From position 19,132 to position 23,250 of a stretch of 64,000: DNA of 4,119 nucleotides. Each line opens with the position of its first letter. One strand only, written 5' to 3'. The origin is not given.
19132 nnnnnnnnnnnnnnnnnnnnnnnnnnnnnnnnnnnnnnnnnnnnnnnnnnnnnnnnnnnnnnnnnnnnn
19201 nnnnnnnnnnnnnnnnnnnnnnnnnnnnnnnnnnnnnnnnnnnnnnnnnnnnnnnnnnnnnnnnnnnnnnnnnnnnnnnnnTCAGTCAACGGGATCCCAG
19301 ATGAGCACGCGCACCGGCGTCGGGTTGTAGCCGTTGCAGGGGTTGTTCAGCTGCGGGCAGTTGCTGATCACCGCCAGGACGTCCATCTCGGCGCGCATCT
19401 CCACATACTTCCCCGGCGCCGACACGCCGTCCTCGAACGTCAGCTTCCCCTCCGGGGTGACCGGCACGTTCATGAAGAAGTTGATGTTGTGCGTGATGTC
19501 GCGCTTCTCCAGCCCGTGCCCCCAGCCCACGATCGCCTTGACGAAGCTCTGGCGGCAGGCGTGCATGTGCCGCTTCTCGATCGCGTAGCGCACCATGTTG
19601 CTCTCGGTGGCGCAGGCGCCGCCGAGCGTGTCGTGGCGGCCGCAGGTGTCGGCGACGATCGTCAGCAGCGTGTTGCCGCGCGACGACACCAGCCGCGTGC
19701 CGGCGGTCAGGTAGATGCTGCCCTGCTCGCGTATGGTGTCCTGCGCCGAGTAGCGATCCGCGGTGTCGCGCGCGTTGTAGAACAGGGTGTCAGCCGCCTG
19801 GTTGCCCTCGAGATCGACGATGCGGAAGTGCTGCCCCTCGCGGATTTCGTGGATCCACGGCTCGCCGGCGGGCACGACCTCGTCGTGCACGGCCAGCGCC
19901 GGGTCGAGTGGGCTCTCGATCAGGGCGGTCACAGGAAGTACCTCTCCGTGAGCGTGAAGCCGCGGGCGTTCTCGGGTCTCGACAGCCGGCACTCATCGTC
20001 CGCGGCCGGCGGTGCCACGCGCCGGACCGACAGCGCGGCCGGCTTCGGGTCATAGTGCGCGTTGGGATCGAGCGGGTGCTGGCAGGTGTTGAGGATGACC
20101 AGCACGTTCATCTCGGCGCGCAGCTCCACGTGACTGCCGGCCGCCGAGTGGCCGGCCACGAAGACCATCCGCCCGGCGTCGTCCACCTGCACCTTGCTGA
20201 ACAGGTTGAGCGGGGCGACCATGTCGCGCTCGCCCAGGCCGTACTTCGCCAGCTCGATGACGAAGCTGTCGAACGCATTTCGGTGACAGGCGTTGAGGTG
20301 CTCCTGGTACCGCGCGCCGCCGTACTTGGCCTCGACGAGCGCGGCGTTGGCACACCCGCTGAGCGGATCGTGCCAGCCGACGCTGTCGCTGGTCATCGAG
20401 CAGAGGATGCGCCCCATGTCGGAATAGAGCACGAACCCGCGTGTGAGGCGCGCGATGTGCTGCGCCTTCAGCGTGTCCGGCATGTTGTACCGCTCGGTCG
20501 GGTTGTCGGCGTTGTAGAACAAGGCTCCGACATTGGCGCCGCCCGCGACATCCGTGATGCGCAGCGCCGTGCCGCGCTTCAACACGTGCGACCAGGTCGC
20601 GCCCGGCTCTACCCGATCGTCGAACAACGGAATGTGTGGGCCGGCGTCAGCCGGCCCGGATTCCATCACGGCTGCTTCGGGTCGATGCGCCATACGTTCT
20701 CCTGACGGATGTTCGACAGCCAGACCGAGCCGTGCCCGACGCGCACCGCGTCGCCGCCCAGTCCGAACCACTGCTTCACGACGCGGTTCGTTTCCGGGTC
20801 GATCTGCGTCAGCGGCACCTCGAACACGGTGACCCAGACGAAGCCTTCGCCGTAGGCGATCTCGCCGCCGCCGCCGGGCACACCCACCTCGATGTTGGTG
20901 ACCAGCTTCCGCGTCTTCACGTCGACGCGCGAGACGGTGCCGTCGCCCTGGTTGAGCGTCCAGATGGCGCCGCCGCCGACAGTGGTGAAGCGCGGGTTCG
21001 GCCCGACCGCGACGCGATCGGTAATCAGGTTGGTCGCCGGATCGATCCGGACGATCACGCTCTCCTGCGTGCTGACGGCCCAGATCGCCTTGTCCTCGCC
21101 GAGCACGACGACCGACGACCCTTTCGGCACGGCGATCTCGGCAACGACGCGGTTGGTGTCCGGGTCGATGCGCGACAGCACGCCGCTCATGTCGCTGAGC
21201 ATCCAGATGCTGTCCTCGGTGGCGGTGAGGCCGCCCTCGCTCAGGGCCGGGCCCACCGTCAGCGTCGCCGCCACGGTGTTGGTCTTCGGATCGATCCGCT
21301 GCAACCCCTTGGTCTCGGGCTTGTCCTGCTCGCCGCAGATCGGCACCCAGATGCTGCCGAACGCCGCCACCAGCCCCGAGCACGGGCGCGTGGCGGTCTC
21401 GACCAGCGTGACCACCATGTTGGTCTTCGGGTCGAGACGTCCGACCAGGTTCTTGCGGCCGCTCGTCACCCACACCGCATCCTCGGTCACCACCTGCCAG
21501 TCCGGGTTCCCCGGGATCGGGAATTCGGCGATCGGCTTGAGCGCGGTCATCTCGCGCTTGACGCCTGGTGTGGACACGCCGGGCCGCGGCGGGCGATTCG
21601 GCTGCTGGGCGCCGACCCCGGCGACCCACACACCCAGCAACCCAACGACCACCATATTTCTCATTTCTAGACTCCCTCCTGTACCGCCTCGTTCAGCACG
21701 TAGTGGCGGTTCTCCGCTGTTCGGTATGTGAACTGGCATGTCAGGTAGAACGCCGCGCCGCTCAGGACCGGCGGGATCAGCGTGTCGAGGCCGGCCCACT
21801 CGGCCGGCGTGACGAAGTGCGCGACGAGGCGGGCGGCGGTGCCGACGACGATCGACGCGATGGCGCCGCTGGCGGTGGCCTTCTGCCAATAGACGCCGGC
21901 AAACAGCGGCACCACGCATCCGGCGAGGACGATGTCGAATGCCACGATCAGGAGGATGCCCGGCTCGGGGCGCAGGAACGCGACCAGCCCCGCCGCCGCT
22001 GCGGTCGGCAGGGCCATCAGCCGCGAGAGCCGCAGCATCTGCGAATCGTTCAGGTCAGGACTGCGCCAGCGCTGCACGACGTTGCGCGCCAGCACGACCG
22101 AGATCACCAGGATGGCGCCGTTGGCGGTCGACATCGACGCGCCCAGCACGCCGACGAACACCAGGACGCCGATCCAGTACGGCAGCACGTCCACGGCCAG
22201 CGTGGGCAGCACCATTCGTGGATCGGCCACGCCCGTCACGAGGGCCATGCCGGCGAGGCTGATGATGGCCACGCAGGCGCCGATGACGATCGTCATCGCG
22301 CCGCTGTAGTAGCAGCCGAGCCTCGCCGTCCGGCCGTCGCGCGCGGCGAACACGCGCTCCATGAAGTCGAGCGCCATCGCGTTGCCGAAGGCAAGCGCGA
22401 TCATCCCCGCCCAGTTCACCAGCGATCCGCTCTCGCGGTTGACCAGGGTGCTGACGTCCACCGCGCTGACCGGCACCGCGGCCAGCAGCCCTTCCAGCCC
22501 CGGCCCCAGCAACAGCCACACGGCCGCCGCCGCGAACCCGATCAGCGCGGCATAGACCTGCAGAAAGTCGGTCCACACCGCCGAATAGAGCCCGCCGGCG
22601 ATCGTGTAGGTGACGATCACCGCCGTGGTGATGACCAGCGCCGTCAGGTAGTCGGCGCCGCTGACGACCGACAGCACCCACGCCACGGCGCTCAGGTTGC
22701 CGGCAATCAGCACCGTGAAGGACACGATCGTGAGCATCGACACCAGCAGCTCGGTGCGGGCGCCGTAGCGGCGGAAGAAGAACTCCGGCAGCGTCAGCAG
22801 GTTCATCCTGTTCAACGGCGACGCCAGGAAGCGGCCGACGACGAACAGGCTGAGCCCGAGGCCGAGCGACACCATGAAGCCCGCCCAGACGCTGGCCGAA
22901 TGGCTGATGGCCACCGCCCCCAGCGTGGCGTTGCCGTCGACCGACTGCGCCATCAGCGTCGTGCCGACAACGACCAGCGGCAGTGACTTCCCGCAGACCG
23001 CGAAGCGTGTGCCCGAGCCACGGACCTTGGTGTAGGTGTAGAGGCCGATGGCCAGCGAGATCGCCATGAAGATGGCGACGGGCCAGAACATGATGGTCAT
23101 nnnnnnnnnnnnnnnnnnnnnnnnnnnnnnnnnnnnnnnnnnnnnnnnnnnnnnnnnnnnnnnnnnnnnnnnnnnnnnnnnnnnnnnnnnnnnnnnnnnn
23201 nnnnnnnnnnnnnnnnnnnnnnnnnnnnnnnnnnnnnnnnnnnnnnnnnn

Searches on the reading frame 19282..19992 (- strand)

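Call 6: search_protein_families(library=pfam, proteins=[window:19282-19992:-], max_evalue=0.001)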
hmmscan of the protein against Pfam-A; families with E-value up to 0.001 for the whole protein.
window:19282-19992:- (236 aa): 1 family
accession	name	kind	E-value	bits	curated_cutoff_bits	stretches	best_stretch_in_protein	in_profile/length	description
PF09347.15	DUF1989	-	6.1e-69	231.4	27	1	38-206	1-168/168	Domain of unknown function (DUF1989)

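Call 28: search_protein_families(library=ncbifam, proteins=[window:19282-19992:-])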
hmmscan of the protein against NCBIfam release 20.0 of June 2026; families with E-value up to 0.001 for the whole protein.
window:19282-19992:- (236 aa): 3 families
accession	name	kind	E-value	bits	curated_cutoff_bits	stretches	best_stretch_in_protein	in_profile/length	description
TIGR03424.1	urea_degr_1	equivalog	7.2e-105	348.9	284.7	1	34-232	2-198/198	urea amidolyase associated protein UAAP2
TIGR03425.1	urea_degr_2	hypoth_equivalog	7.1e-52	175.9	205.95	1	35-233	2-204/233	urea amidolyase associated protein UAAP1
NF053776.1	TmaoDeMthMsil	equivalog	6.2e-27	94.4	1100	1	33-233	162-363/763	trimethylamine N-oxide demethylase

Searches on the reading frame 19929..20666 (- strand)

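Call 28: search_protein_families(library=ncbifam, proteins=[window:19929-20666:-])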
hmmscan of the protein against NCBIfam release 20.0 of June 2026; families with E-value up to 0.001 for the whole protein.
window:19929-20666:- (245 aa): 3 families
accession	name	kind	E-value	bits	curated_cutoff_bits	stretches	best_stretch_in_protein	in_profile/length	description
TIGR03425.1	urea_degr_2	hypoth_equivalog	2.7e-98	327.9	205.95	1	15-244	3-232/233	urea amidolyase associated protein UAAP1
TIGR03424.1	urea_degr_1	equivalog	6.9e-43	146.6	284.7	1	15-213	4-196/198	urea amidolyase associated protein UAAP2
NF053776.1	TmaoDeMthMsil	equivalog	1.5e-08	33.7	1100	1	16-208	166-355/763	trimethylamine N-oxide demethylase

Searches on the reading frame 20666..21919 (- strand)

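Call 6: search_protein_families(library=pfam, proteins=[window:20666-21919:-], max_evalue=0.001)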
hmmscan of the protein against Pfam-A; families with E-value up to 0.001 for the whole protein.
window:20666-21919:- (417 aa): 3 families
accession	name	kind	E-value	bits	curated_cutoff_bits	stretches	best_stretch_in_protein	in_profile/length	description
PF16819.11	DUF5074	-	3.2e-12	46.6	27.2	1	229-300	147-218/353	Domain of unknown function (DUF5074)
PF21959.2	DUF6923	-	1.2e-11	45.3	27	0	203-259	108-165/234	Repeat of unknown function (DUF6923)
PF24684.1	Vgb_lyase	-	1.5e-08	34.3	50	1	145-336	22-211/290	Virginiamycin B lyase family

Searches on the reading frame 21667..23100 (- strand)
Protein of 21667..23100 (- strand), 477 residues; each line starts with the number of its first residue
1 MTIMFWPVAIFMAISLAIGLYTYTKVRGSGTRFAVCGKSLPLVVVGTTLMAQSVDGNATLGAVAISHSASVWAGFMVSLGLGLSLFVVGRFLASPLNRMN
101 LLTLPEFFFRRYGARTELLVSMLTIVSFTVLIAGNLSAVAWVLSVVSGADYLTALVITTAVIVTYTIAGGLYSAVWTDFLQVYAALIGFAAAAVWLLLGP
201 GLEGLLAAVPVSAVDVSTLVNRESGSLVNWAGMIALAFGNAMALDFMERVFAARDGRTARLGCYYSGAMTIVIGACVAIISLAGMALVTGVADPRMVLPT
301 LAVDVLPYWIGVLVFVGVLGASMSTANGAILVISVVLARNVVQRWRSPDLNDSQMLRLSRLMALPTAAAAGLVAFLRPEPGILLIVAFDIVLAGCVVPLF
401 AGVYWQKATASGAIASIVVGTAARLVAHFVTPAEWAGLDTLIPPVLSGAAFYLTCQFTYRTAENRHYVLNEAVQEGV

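Call 6: search_protein_families(library=pfam, proteins=[window:21667-23100:-], max_evalue=0.001)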
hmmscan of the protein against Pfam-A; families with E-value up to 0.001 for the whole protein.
window:21667-23100:- (477 aa): 1 family
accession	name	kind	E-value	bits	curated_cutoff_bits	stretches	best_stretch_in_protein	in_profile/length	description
PF00474.23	SSF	-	9.8e-30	104.2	22.8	1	34-420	2-406/406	Sodium:solute symporter family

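Call 28: search_protein_families(library=ncbifam, proteins=[window:21667-23100:-])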
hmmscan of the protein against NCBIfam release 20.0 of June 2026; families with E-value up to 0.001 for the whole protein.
window:21667-23100:- (477 aa): 6 families
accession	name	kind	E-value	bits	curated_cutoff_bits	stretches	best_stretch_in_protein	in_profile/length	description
TIGR00813.1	sss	superfamily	2.3e-35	122.5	184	1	33-420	1-411/411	sodium/solute symporter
TIGR02121.1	Na_Pro_sym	equivalog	1.6e-27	96.4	515.5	1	5-468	4-479/488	sodium/proline symporter PutP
TIGR02119.1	panF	equivalog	5.8e-24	84.9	328.05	1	6-453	5-463/471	sodium/pantothenate symporter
TIGR03648.1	Na_symport_lg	subfamily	2.1e-22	79.3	320.75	2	296-429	348-482/547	VC_2705 family sodium/solute symporter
NF011948.0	PRK15419.1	equivalog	1.1e-10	41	955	1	16-447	19-461/502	sodium/proline symporter PutP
NF007790.0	PRK10484.1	equivalog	1.3e-10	40.7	401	1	8-433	6-457/527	solute:sodium symporter family transporter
